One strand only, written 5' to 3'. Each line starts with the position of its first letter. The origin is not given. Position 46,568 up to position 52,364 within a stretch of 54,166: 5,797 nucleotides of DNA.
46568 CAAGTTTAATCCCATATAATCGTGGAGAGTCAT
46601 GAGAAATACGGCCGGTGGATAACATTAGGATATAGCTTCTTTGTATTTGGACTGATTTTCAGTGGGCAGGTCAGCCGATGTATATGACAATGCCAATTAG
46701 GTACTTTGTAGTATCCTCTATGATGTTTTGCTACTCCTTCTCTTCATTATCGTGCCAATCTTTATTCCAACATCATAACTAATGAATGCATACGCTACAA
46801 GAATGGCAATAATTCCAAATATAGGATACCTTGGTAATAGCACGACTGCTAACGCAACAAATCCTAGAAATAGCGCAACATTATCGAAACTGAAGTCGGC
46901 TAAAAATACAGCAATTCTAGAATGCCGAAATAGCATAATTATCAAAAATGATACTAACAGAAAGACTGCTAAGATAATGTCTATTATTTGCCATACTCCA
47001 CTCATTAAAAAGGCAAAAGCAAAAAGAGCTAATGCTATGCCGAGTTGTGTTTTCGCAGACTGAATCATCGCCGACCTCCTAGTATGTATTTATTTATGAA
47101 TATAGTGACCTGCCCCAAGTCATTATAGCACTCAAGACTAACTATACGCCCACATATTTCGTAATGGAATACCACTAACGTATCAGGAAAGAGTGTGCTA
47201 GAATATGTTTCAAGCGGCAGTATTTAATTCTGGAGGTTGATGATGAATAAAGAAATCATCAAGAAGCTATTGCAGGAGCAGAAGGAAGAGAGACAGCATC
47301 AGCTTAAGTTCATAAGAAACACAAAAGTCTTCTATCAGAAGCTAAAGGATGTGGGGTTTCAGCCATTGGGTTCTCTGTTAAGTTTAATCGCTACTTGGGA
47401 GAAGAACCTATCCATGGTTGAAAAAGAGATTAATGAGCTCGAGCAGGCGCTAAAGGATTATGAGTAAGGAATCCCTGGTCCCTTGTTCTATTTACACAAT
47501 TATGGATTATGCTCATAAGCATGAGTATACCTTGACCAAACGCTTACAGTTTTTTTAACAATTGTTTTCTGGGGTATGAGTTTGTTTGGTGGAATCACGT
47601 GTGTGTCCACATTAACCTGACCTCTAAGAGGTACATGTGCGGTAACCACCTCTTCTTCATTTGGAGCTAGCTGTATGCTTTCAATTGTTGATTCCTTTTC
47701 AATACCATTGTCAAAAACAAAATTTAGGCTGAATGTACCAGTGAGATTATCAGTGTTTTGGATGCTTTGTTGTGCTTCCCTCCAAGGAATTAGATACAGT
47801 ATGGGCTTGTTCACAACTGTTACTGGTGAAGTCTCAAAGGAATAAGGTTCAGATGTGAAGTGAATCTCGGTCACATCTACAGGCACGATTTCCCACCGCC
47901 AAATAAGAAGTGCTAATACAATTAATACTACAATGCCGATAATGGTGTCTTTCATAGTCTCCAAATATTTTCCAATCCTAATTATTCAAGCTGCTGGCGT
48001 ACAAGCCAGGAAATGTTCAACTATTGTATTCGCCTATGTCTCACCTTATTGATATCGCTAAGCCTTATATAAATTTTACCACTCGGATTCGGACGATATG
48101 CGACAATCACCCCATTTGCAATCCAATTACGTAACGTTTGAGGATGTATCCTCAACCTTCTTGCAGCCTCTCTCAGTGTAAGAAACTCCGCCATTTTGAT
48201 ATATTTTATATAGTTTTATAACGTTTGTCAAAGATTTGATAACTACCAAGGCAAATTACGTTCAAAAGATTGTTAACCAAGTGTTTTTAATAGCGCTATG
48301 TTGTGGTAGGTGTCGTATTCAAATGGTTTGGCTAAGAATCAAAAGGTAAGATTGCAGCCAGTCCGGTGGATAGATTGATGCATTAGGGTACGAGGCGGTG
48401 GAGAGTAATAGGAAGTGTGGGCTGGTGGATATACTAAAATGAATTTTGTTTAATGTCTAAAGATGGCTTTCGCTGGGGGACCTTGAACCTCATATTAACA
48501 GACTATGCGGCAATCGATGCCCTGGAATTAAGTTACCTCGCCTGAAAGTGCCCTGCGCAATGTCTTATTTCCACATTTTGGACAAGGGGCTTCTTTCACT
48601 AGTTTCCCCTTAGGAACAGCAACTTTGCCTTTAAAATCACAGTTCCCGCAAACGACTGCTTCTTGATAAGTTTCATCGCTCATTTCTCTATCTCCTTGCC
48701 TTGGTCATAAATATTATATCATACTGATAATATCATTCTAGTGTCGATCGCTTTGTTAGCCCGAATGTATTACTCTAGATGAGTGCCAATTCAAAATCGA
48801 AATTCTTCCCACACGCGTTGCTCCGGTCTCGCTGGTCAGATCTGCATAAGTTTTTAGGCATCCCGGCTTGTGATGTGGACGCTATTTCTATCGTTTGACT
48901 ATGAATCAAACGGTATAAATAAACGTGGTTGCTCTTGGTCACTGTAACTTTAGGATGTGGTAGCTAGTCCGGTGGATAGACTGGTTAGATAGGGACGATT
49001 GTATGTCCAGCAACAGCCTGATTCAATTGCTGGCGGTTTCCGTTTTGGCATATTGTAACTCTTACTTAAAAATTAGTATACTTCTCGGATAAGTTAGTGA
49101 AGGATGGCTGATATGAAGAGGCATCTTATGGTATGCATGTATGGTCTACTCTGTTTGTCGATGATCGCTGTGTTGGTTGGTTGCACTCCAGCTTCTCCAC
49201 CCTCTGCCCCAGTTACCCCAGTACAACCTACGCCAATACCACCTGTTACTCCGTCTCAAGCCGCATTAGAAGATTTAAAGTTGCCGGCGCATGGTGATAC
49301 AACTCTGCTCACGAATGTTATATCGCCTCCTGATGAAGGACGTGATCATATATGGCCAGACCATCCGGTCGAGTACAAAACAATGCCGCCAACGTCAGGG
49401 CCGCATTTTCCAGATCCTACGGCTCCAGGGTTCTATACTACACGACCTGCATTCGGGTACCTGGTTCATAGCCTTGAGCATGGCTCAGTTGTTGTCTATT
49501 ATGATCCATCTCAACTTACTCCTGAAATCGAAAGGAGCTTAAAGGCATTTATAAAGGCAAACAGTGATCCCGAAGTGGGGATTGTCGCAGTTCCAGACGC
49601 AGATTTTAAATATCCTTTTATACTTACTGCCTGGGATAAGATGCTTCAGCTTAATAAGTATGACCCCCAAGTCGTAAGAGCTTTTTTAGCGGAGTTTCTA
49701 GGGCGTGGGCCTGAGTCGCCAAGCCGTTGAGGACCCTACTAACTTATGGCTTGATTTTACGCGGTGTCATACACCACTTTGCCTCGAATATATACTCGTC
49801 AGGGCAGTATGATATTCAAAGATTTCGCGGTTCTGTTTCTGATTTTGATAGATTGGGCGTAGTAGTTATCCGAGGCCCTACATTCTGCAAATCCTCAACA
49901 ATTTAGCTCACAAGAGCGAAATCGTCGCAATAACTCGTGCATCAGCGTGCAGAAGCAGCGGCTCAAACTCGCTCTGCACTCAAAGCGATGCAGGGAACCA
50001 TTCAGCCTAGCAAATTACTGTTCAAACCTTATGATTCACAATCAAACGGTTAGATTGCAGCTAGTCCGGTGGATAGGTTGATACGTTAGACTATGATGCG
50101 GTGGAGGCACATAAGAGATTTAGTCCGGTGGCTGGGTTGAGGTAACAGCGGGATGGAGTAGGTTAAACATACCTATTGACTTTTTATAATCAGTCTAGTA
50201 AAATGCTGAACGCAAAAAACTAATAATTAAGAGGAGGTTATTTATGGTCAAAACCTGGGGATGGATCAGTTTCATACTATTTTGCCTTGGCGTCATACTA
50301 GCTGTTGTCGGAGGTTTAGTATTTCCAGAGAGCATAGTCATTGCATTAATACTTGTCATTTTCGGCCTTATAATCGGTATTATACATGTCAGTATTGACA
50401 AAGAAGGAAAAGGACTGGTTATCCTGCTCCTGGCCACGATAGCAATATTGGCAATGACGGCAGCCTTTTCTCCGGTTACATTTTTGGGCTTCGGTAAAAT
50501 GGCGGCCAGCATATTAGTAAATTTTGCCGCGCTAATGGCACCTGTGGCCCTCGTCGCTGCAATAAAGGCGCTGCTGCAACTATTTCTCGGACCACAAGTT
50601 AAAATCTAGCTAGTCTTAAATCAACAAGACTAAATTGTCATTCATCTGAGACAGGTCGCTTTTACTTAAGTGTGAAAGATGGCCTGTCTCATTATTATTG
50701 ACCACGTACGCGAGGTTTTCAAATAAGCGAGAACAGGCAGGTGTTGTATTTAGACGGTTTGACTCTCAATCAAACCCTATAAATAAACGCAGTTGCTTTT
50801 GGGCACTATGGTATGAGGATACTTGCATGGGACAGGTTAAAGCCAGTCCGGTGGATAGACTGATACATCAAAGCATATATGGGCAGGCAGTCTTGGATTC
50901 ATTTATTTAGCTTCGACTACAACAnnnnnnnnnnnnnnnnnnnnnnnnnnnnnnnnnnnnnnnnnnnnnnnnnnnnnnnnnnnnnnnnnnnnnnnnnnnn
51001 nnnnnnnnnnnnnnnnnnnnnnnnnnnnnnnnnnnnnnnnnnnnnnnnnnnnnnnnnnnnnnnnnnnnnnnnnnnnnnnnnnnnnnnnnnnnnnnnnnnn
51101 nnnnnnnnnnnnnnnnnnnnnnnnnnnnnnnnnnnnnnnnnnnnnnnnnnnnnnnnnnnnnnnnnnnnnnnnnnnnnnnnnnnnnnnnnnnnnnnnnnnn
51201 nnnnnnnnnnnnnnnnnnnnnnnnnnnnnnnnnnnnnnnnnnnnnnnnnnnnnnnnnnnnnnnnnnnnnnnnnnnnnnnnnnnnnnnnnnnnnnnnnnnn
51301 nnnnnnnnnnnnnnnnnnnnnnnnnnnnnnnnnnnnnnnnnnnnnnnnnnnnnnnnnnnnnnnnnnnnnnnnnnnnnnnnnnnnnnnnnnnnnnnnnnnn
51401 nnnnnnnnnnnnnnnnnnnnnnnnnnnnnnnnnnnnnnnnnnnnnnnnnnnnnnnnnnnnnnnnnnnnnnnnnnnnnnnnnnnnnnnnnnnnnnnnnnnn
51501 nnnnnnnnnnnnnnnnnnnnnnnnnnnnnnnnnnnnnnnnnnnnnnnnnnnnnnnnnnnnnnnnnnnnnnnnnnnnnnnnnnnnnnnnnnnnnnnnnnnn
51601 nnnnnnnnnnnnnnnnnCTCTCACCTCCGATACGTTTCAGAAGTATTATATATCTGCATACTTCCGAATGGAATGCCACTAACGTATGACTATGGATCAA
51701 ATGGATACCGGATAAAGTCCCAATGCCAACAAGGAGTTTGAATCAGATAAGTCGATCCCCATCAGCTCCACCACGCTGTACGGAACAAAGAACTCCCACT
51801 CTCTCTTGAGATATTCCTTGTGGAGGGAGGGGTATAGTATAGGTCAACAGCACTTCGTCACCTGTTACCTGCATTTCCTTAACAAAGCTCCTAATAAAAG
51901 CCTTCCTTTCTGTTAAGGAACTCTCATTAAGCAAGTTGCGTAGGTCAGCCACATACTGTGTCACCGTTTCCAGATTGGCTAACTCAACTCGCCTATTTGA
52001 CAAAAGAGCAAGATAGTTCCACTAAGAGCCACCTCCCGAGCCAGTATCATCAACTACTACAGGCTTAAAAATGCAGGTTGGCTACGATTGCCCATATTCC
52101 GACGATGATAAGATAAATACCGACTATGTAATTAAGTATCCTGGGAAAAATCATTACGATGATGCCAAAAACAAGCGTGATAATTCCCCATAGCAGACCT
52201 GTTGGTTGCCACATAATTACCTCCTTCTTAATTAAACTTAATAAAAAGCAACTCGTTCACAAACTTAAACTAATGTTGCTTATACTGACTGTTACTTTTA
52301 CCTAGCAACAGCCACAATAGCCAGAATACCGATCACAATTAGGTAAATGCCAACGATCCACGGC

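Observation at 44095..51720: Island partitioned into small cassettes by co-oriented decayed copies of one integrase 3' end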

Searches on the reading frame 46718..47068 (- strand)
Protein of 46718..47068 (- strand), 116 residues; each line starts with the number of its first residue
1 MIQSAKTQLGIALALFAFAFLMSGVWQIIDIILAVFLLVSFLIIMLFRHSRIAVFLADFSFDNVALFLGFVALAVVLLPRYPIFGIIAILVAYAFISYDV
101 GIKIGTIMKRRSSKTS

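Call 8: search_protein_families(library=pfam, max_evalue=0.01, proteins=[window:46718-47068:-])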
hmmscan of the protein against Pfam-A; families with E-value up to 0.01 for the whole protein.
window:46718-47068:- (116 aa): 0 families

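Call 58: search_protein_families(library=phrogs, max_evalue=0.001, proteins=[window:46718-47068:-])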
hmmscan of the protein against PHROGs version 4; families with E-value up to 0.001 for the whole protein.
window:46718-47068:- (116 aa): 0 families

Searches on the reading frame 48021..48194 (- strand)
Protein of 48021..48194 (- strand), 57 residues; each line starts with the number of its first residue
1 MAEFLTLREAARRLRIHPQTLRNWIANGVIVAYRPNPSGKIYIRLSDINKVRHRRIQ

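Call 8: search_protein_families(library=pfam, max_evalue=0.01, proteins=[window:48021-48194:-])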
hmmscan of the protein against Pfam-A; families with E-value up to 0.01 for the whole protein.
window:48021-48194:- (57 aa): 9 families
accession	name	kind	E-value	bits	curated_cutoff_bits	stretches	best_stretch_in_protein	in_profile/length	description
PF12728.13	HTH_17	-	9.7e-12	45.4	27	1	4-50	1-45/51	Helix-turn-helix domain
PF00376.29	MerR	-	5.7e-06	26.5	28.2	1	8-40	3-35/38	MerR family regulatory protein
PF13518.12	HTH_28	-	0.0004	20.8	25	1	6-26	14-34/52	Helix-turn-helix domain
PF13384.12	HTH_23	-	0.0006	20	24.6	1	5-26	18-39/50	Homeodomain-like domain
PF13556.12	HTH_30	-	0.0012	19.1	27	1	5-23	13-31/59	PucR C-terminal helix-turn-helix domain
PF01527.26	HTH_Tnp_1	-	0.0017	19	24.1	1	6-26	25-45/75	Transposase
PF13551.12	HTH_29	-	0.0017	18.9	28.1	1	6-26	14-34/64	Winged helix-turn helix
PF13411.12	MerR_1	-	0.0021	18.6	21.6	1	6-49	2-44/69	MerR HTH family regulatory protein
PF01381.28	HTH_3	-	0.0028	18.1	23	1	5-27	10-32/55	Helix-turn-helix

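Call 58: search_protein_families(library=phrogs, max_evalue=0.001, proteins=[window:48021-48194:-])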
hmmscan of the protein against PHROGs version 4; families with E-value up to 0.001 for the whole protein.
window:48021-48194:- (57 aa): 5 families
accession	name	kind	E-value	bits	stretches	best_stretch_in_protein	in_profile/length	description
phrog_66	-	integration and excision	2.5e-07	31.7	1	2-52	91-140/412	excisionase and transcriptional regulator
phrog_2907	-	integration and excision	3.1e-06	28.6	1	2-38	4-40/117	excisionase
phrog_57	-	head and packaging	5e-05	24.2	1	3-36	11-43/199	terminase small subunit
phrog_10045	-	DNA, RNA and nucleotide metabolism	0.00059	20.6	1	1-30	17-46/74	HTH DNA binding protein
phrog_2474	-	transcription regulation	0.00089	20.2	1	3-54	47-98/118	MerR-like transcriptional regulator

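Call 59: search_protein_families(library=ncbifam, max_evalue=0.001, proteins=[window:48021-48194:-])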
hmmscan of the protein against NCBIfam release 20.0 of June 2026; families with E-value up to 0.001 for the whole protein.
window:48021-48194:- (57 aa): 3 families
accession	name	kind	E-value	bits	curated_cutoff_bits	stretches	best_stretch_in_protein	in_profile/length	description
TIGR01764.1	excise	domain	9.9e-08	32.2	28.8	1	4-41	1-36/49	excisionase family DNA-binding protein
NF047375.1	HeatShock_HspR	equivalog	5.5e-05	23.1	105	1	6-53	5-51/92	heat shock protein transcriptional repressor HspR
NF033518.0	transpos_IS607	equivalog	0.00013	21.6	110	1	9-52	2-44/187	IS607 family transposase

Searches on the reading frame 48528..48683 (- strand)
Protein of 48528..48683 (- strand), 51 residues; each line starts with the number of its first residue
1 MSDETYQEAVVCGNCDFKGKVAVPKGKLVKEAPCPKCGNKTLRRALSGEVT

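Call 8: search_protein_families(library=pfam, max_evalue=0.01, proteins=[window:48528-48683:-])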
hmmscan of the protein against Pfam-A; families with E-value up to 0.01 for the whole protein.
window:48528-48683:- (51 aa): 1 family
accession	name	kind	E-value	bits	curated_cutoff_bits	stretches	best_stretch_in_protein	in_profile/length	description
PF09723.15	Zn_ribbon_8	-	0.00082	19.8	34.4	1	12-45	8-40/41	Zinc ribbon domain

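Call 58: search_protein_families(library=phrogs, max_evalue=0.001, proteins=[window:48528-48683:-])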
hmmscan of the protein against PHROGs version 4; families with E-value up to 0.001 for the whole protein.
window:48528-48683:- (51 aa): 0 families

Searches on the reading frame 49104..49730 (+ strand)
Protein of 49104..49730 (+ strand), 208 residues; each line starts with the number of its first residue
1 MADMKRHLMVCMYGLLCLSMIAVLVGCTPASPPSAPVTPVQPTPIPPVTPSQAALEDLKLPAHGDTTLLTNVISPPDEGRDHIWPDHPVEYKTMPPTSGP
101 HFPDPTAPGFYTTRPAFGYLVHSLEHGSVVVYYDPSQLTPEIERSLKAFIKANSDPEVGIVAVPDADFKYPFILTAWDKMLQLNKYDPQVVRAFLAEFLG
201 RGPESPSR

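Call 8: search_protein_families(library=pfam, max_evalue=0.01, proteins=[window:49104-49730:+])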
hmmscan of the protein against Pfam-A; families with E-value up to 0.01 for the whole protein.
window:49104-49730:+ (208 aa): 1 family
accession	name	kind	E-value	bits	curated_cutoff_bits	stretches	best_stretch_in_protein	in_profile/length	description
PF11303.13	DUF3105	-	6.5e-26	91.3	25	1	82-204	1-123/130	Protein of unknown function (DUF3105)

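Call 58: search_protein_families(library=phrogs, max_evalue=0.001, proteins=[window:49104-49730:+])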
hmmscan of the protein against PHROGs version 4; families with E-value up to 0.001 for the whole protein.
window:49104-49730:+ (208 aa): 0 families

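Call 59: search_protein_families(library=ncbifam, max_evalue=0.001, proteins=[window:49104-49730:+])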
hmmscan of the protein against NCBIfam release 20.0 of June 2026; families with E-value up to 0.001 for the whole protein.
window:49104-49730:+ (208 aa): 0 families

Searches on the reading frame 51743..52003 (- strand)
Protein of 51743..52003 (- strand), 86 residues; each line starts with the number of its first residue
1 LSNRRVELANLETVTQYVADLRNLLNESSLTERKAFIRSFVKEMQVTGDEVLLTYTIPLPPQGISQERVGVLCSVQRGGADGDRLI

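Call 9: search_protein_families(library=pfam, max_evalue=0.01, proteins=[window:51743-52003:-])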
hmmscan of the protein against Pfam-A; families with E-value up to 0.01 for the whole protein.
window:51743-52003:- (86 aa): 0 families

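Call 58: search_protein_families(library=phrogs, max_evalue=0.001, proteins=[window:51743-52003:-])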
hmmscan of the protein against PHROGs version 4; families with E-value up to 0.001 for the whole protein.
window:51743-52003:- (86 aa): 0 families

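Call 59: search_protein_families(library=ncbifam, max_evalue=0.001, proteins=[window:51743-52003:-])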
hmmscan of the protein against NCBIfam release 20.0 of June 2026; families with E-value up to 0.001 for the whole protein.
window:51743-52003:- (86 aa): 0 families

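Call 70: find_homologous_proteins(query=window:51743-52003:-, max_evalue=0.001)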
Query window:51743-52003:- (86 aa): 122 proteins with E <= 0.001 among 122 candidates; the best 120 are listed.
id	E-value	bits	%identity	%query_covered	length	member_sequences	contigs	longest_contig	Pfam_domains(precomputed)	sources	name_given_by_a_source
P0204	1.5e-47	176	100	100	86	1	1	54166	-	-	-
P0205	5.9e-45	168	95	100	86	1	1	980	-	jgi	jgi:site-specific DNA recombinase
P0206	1.1e-35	138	80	98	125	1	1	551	-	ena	-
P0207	1.5e-33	132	82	92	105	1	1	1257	-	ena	-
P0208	3.4e-32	127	77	98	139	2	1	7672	-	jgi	jgi:site-specific DNA recombinase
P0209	6.8e-32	126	79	93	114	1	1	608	-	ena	-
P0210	1.1e-31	126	78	95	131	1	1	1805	-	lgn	-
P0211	1.3e-31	126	78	93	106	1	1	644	-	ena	-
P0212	7.2e-30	120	76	92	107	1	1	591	-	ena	-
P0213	1.6e-29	119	80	87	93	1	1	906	-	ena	-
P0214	3.2e-29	118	74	98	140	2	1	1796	-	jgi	-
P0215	4.1e-29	118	75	93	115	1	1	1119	-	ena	-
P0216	1.9e-28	115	75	92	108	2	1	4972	-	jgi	-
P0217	8.7e-28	113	69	98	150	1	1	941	-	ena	-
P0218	9.6e-28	113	75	87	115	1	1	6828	-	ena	-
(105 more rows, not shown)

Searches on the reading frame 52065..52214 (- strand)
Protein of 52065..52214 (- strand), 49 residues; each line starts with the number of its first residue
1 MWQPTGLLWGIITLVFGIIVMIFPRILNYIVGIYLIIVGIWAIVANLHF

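Call 9: search_protein_families(library=pfam, max_evalue=0.01, proteins=[window:52065-52214:-])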
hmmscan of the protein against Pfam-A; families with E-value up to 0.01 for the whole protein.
window:52065-52214:- (49 aa): 3 families
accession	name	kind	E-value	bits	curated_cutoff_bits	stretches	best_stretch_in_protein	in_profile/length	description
PF11295.13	DUF3096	-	5.1e-10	39.3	23.3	1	11-43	2-34/37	Protein of unknown function (DUF3096)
PF18169.6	SLATT_6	-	0.0027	17.8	27.1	1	10-45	39-74/176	SMODS and SLOG-associating 2TM effector domain 6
PF03729.18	DUF308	-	0.0073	17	25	0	8-46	1-43/73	Short repeat of unknown function (DUF308)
